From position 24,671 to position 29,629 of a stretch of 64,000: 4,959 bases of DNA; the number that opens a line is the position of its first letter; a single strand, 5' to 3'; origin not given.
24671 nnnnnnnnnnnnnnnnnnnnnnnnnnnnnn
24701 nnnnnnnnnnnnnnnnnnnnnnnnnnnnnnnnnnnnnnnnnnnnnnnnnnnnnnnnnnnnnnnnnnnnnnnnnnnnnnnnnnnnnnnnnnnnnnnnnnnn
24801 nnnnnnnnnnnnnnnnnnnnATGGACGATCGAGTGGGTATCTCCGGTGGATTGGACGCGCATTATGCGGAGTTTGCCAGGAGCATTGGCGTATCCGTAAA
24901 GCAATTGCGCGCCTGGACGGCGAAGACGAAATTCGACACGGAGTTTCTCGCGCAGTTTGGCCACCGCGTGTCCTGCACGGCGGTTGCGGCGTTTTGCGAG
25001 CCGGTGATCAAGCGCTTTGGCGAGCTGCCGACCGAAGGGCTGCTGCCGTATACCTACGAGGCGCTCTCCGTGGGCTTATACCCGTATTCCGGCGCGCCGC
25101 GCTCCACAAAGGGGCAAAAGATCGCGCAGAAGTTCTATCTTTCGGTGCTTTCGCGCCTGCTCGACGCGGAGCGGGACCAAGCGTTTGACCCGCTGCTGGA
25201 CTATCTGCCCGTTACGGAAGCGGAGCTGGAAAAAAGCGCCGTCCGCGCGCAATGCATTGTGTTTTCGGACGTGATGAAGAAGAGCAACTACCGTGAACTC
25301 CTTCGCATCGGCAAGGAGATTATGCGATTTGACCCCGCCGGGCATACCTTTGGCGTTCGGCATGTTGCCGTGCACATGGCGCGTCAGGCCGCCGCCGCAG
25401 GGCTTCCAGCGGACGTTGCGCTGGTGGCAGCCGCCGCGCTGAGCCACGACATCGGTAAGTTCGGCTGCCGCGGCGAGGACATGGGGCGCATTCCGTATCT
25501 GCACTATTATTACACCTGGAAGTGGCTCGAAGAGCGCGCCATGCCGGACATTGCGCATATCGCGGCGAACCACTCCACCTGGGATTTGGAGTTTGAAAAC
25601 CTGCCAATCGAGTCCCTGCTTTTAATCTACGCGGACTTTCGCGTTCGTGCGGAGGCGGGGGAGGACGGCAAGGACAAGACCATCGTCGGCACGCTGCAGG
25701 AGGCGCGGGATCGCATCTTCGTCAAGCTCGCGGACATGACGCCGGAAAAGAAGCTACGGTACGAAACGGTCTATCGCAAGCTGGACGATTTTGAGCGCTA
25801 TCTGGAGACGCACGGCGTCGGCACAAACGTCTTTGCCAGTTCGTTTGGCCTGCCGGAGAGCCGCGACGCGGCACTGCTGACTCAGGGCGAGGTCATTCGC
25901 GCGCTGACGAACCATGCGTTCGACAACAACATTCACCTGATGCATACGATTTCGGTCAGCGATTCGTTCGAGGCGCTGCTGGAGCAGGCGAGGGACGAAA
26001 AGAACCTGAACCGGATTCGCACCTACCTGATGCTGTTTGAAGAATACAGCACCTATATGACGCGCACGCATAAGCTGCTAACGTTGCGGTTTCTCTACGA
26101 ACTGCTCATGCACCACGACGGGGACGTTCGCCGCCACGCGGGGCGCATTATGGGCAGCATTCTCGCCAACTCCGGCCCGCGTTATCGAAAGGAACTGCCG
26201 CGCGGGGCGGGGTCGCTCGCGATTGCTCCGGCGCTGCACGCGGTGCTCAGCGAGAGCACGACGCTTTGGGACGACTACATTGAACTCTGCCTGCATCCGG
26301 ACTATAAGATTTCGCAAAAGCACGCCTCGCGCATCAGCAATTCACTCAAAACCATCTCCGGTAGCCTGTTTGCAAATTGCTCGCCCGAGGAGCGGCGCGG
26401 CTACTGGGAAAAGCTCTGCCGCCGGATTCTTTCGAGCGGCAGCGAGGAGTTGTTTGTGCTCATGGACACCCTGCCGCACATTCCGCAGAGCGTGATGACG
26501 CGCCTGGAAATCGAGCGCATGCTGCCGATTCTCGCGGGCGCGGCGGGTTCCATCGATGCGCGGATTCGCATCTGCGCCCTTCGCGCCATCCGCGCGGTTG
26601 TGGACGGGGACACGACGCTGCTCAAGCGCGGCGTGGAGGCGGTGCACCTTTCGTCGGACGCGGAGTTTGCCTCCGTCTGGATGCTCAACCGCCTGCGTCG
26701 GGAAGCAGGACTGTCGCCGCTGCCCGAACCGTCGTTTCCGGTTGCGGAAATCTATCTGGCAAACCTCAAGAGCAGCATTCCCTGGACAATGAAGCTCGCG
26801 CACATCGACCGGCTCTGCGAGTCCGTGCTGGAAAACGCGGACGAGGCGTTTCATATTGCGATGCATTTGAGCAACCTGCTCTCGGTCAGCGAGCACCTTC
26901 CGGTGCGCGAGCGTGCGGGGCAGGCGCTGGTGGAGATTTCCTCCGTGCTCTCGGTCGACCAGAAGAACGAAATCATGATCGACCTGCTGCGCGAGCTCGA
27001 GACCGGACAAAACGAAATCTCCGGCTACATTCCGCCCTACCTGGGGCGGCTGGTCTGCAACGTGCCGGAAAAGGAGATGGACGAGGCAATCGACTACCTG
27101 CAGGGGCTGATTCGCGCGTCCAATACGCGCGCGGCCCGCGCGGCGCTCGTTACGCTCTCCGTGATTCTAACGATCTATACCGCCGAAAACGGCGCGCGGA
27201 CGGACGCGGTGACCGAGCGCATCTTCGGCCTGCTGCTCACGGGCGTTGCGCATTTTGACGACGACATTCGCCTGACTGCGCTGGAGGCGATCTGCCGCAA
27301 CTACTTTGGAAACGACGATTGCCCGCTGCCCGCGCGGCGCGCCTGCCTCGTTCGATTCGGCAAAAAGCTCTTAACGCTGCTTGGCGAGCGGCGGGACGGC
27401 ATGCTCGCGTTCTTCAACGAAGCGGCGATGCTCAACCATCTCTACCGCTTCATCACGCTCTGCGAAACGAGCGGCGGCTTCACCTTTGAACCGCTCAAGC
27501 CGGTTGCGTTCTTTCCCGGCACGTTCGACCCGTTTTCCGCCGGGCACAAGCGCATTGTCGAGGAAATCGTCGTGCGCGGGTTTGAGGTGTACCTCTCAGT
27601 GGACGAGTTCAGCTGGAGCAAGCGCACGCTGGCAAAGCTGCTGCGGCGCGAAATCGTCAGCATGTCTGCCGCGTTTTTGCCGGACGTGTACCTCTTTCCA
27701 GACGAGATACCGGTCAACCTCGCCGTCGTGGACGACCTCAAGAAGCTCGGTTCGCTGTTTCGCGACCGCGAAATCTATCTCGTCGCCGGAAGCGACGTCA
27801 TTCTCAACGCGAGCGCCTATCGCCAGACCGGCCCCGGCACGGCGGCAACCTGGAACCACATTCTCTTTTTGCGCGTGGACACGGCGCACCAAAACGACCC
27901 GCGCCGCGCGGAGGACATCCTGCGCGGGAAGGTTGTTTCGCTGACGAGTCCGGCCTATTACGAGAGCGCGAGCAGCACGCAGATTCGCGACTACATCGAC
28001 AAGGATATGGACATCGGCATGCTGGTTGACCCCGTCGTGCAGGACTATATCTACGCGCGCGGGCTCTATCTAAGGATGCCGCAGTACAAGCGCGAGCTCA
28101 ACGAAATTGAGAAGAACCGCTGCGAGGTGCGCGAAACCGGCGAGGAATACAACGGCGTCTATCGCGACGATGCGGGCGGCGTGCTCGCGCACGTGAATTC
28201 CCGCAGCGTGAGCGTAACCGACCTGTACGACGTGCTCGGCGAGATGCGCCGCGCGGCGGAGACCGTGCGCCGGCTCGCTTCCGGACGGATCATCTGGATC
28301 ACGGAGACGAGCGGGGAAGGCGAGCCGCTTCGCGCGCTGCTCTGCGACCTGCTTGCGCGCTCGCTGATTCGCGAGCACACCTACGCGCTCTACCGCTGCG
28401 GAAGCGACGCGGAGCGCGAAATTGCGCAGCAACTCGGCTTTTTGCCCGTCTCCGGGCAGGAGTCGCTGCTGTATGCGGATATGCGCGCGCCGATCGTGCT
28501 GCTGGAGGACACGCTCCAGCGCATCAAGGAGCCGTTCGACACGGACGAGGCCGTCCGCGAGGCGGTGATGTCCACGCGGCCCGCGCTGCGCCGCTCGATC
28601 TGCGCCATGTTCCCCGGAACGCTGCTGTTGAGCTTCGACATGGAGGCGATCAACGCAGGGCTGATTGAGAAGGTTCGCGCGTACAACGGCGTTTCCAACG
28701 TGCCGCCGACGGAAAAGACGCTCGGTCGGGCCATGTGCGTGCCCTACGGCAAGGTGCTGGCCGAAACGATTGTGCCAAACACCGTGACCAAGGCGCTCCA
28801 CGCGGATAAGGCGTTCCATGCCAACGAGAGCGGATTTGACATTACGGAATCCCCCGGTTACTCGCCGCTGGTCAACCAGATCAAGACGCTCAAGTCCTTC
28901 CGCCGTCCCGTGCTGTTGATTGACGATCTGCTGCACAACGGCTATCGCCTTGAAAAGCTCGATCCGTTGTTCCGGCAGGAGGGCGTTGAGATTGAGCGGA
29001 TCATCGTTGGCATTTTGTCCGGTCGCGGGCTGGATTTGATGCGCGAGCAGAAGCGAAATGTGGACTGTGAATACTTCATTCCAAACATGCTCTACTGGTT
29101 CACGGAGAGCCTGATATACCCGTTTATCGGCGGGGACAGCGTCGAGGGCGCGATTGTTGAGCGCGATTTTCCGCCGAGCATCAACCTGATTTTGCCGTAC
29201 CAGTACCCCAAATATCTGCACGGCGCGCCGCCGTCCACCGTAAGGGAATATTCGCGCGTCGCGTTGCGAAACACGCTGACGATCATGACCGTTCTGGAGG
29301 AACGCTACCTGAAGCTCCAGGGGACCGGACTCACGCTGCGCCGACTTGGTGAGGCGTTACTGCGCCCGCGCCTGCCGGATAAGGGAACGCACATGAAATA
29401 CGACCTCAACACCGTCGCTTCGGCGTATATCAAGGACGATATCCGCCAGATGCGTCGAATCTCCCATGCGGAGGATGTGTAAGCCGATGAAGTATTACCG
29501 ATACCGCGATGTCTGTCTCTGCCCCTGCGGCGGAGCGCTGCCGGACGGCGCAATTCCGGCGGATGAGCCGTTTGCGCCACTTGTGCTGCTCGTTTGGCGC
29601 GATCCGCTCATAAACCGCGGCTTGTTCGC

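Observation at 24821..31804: Uncharacterised three-gene operon around a 1553-aa HD / helical-repeat / nucleotidyltransferase / PRTase-like protein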

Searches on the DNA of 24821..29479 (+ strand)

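Call 50: search_rna_families(sources=[L002, L016, L021, L052, L071, L081, L082], threshold=gathering)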
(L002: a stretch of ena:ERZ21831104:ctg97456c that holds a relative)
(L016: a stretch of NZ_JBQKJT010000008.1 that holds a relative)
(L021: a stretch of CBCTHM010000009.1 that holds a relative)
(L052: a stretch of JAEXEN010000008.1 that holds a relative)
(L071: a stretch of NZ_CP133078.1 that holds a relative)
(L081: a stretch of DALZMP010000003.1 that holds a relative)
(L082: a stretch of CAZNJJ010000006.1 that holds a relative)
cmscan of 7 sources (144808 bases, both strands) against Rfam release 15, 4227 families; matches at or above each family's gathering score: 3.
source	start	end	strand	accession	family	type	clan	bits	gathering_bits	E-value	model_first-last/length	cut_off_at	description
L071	17087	17327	-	RF00230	T-box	Cis-reg; leader;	-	107.1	93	2.6e-22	1-219/219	no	T-box leader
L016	1939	2121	+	RF00168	Lysine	Cis-reg; riboswitch;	-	89.9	30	5.8e-22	1-182/182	no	Lysine riboswitch aptamer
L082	19148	19221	+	RF00005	tRNA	Gene; tRNA;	CL00001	62.1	29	1.1e-10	1-71/71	no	tRNA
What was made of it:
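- Tried and rejected: Seven other loci gave only unrelated elements: a T-box next to asnB, a lysine riboswitch and a tRNA (call 50).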

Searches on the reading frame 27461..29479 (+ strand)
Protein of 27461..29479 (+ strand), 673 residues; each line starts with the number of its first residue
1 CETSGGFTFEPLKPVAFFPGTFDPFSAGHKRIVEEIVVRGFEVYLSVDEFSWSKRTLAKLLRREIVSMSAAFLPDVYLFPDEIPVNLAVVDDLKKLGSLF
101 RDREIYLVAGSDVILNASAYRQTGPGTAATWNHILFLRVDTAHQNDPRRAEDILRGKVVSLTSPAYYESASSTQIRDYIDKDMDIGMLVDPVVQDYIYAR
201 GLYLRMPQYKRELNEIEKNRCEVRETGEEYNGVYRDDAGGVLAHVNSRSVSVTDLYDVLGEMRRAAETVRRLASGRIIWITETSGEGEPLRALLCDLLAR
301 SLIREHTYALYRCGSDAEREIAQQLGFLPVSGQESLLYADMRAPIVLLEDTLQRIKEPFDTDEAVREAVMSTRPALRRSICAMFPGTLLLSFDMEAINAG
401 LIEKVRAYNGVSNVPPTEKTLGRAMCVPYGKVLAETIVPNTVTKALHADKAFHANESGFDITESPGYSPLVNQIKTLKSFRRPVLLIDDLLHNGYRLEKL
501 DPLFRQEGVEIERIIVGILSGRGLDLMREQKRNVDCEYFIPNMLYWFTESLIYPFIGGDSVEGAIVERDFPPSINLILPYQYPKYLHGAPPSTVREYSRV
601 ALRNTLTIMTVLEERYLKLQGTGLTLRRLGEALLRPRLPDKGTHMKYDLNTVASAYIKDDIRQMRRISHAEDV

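Call 30: predict_structure(alignment_id=A2)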
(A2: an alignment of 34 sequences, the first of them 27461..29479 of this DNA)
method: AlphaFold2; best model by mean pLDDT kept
length: 673 residues; sequences in the alignment: 34
mean_pLDDT: 84.3   pTM: 0.81
mean pLDDT of the five models: 84.3, 83.5, 82.3, 80.5, 78.0
residues with pLDDT >= 90: 309; 70-90: 268; 50-70: 73; < 50: 23
segments of 3 or more residues with pLDDT < 50: 1-3, 51-54, 143-145, 204-210
pLDDT, mean of each block of 10 residues (from residue 1): 56 90 77 90 82 56 80 88 80 91 91 78 86 80 56 89 62 54 57 66 46 54 90 90 96 89 86 91 93 96 95 93 96 92 96 89 95 97 97 90 92 79 89 78 85 84 84 82 92 88 92 96 94 95 94 92 72 89 85 93 98 94 89 87 82 95 79 55
secondary structure, 60 per line:
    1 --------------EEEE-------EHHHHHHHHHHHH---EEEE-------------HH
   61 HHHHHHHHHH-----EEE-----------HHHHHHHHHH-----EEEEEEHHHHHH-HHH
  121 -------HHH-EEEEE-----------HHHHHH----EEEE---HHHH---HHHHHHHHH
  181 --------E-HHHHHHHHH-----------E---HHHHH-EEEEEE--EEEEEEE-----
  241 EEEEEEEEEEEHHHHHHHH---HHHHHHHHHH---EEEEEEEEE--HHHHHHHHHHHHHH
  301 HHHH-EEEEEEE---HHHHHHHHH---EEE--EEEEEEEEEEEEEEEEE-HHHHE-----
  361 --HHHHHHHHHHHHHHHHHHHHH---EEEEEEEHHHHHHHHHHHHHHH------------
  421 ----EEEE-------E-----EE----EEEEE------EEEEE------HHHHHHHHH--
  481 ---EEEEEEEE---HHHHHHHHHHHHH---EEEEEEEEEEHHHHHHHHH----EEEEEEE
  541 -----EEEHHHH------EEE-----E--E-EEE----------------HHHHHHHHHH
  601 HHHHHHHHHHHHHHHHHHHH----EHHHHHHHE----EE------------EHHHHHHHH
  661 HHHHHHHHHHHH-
elements in order (helices of 4 or more, strands of 3 or more residues): E15-18 H27-38 E42-45 H59-70 E76-78 H90-99 E105-110 H111-116 E132-136 H148-153 E158-161 H165-168 H172-180 H191-199 H215-219 E221-226 E229-235 E241-251 H252-259 H263-272 E276-284 H287-304 E306-312 H316-324 E328-330 E333-349 H351-354 H363-383 E387-393 H394-408 E425-428 E448-452 E459-463 H470-478 E484-491 H495-507 E511-520 H521-529 E534-540 E546-548 H549-552 E559-561 E572-574 H591-620 H626-632 H653-672
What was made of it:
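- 27503..28075 (+): NadD-fold nucleotidyltransferase domain (aa 895-1085). Motifs: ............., DEFSWSK, GSDV..NAS.Y and SST[QR]IR. AF2 model pLDDT 84 (call 30).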

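Call 34: fold_search(model_id=the predicted structure, library=pdb)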
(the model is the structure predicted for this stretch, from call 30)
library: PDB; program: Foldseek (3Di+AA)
matches with E <= 10: 1520; with E <= 0.001: 139
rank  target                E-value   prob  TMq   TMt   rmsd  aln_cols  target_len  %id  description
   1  4ybr_B                1.3e-07  1.00  0.22  0.65   4.8       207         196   18  Structure of Mycobacterium tuberculosis NadD in complex with NADP, P21212 (released 2016-02-03)
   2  3e27_B                3.7e-07  1.00  0.23  0.75   3.7       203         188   17  Nicotinic acid mononucleotide (NaMN) adenylyltransferase from Bacillus anthracis: product complex (released 2008-09-09)
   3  3e27_D                3.7e-07  1.00  0.23  0.75   3.7       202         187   17  Nicotinic acid mononucleotide (NaMN) adenylyltransferase from Bacillus anthracis: product complex (released 2008-09-09)
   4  9rpm                  4.6e-07  1.00  0.22  0.59   4.7       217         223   22  Structure of Arabidopsis thaliana nicotinate mononucleotide adenylyltransferase in complex with nicotinate mononucleotid (released 2025-11-05)
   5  5lm3                  5.4e-07  1.00  0.23  0.68   4.4       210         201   17  Plasmodium falciparum nicotinic acid mononucleotide adenylyltransferase complexed with APC (released 2016-11-30)
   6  8aih                  5.8e-07  1.00  0.22  0.71   4.4       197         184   21  Crystal Structure of Enterococcus faecium Nicotinate Nucleotide Adenylyltransferase at 1.9 Angstroms Resolution (released 2023-08-16)
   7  5llt_A                6.4e-07  1.00  0.24  0.69   4.5       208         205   17  Plasmodium falciparum nicotinic acid mononucleotide adenylyltransferase complexed with NaAD (released 2016-11-30)
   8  1kaq_E                6.8e-07  1.00  0.23  0.77   3.7       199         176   19  Structure of Bacillus subtilis Nicotinic Acid Mononucleotide Adenylyl Transferase (released 2002-07-12)
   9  6buv_B                8.1e-07  1.00  0.22  0.69   5.5       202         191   22  Structure of Mycobacterium tuberculosis NadD in complex with inhibitor [(1~{R},2~{R},5~{S})-5-methyl-2-propan-2-yl-cyc (released 2018-12-12)
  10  4rpi_B                8.5e-07  1.00  0.23  0.70   4.2       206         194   20  Crystal Structure of Nicotinate Mononucleotide Adenylyltransferase from Mycobacterium tuberculosis (released 2015-01-28)
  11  4ymi_B                8.5e-07  1.00  0.24  0.70   4.1       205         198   21  Crystal structure of probable nicotinate-nucleotide adenylyltransferase from Mycobacterium abcessus in complex with NA (released 2016-03-09)
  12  2qtm_A                8.5e-07  1.00  0.23  0.71   4.2       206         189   17  Crystal Structure of Nicotinate Mononucleotide Adenylyltransferase (released 2008-07-15)
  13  1kaq_A                9.0e-07  1.00  0.22  0.72   4.1       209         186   19  Structure of Bacillus subtilis Nicotinic Acid Mononucleotide Adenylyl Transferase (released 2002-07-12)
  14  3mla_B                9.0e-07  1.00  0.22  0.71   4.5       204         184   17  BaNadD in complex with inhibitor 1_02 (released 2010-07-28)
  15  4s1o_A                1.0e-06  1.00  0.22  0.73   4.2       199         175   20  Structure of Mycobacterium tuberculosis NadD in complex with NADP (released 2016-01-20)
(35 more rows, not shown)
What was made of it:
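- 27503..28075 (+): Foldseek gives NadD structures at E 1e-7, TM to target 0.65-0.77 (call 34).
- On NadD (nicotinate-nucleotide adenylyltransferase): Foldseek matches NadD at E 1e-7, TM 0.65-0.77 (call 34).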
